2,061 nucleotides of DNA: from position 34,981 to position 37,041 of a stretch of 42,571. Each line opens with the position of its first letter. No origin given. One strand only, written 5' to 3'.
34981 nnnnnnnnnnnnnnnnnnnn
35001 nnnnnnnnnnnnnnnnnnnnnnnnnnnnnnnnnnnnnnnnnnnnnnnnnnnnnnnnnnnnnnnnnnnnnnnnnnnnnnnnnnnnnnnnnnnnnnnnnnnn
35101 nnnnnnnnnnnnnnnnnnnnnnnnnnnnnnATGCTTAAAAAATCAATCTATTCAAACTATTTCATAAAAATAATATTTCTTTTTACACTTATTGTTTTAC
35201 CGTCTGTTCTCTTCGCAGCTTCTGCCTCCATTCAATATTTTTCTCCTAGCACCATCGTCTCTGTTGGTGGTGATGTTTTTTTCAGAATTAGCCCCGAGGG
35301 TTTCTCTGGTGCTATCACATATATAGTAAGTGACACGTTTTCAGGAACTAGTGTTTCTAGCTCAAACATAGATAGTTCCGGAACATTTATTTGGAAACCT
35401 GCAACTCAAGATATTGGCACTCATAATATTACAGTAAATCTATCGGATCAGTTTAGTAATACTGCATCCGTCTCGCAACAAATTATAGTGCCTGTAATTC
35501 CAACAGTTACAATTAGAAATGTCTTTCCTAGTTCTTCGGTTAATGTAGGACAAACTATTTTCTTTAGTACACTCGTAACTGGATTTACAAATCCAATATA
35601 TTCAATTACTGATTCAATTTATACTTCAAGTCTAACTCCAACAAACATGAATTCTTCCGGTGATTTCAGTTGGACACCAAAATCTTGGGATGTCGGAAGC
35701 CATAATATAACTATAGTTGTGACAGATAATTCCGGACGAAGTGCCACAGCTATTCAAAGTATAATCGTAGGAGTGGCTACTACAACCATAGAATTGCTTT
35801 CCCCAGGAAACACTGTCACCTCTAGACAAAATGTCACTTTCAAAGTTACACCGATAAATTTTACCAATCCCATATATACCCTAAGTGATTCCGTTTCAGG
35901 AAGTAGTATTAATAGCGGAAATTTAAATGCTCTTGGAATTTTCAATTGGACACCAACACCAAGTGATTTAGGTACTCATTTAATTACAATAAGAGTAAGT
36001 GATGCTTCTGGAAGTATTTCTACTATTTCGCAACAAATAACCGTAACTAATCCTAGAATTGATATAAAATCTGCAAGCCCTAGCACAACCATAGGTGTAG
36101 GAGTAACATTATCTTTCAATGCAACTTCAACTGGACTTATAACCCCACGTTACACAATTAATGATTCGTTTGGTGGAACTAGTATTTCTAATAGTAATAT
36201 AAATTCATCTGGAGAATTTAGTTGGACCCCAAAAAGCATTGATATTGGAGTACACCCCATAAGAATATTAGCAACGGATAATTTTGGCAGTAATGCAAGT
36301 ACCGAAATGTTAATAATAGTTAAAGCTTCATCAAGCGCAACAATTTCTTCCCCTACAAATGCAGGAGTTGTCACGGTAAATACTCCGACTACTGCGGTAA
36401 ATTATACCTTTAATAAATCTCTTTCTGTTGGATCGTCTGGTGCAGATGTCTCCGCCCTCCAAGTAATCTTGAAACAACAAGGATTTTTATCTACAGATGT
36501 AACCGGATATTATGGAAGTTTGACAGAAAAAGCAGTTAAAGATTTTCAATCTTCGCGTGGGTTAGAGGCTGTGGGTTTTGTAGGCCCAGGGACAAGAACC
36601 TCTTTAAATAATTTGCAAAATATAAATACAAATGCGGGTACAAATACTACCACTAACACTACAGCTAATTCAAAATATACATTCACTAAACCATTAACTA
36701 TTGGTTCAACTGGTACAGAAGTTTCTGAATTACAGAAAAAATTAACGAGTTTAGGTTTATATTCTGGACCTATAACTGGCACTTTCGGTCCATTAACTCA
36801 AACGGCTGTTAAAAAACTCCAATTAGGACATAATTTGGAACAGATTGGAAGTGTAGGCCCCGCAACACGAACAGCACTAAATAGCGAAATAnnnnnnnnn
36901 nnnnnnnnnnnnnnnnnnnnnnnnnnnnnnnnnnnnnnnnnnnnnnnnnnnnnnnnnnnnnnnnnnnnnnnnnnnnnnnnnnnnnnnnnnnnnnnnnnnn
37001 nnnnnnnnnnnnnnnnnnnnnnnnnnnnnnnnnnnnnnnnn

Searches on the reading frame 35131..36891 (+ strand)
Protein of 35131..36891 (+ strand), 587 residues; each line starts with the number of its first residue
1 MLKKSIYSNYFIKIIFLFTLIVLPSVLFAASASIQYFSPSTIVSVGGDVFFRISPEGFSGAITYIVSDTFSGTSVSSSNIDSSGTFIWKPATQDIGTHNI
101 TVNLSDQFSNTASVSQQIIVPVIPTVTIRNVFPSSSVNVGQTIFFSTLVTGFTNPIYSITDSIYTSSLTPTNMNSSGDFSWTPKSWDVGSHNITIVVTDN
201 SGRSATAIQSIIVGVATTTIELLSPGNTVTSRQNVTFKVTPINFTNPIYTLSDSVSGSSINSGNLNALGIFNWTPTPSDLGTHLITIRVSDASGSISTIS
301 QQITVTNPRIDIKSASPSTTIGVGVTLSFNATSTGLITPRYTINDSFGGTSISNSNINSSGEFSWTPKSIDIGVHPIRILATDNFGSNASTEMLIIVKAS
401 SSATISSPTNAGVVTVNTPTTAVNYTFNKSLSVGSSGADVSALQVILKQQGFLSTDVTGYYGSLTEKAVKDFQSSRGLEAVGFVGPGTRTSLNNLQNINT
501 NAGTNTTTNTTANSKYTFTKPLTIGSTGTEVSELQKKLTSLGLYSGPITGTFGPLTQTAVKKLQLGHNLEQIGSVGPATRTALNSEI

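Call 65: search_protein_families(library=pfam, proteins=[window:35131-36891:+], max_evalue=0.001)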
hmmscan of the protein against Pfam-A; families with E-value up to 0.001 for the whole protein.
window:35131-36891:+ (587 aa): 7 families
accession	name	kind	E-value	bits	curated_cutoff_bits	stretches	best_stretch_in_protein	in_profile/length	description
PF01471.23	PG_binding_1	-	9.9e-30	102.9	23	2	527-583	1-57/57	Putative peptidoglycan binding domain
PF19077.6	Big_13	-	3.1e-10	40.9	27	0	166-207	51-93/102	Bacterial Ig-like domain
PF05345.18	He_PIG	-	1.1e-06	29.5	24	0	135-213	11-95/96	Putative Ig domain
PF17963.7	Big_9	-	8.9e-06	26.9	23.6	0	228-304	12-89/89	Bacterial Ig domain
PF17936.7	Big_6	-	2.1e-05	25.1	27.6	0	71-117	33-78/83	Bacterial Ig domain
PF22091.2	DUF6941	-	0.00013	22.7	27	0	180-247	42-103/125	Family of unknown function (DUF6941)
PF08823.16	PG_binding_2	-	0.00025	21.7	21.1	0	523-571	10-58/74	Putative peptidoglycan binding domain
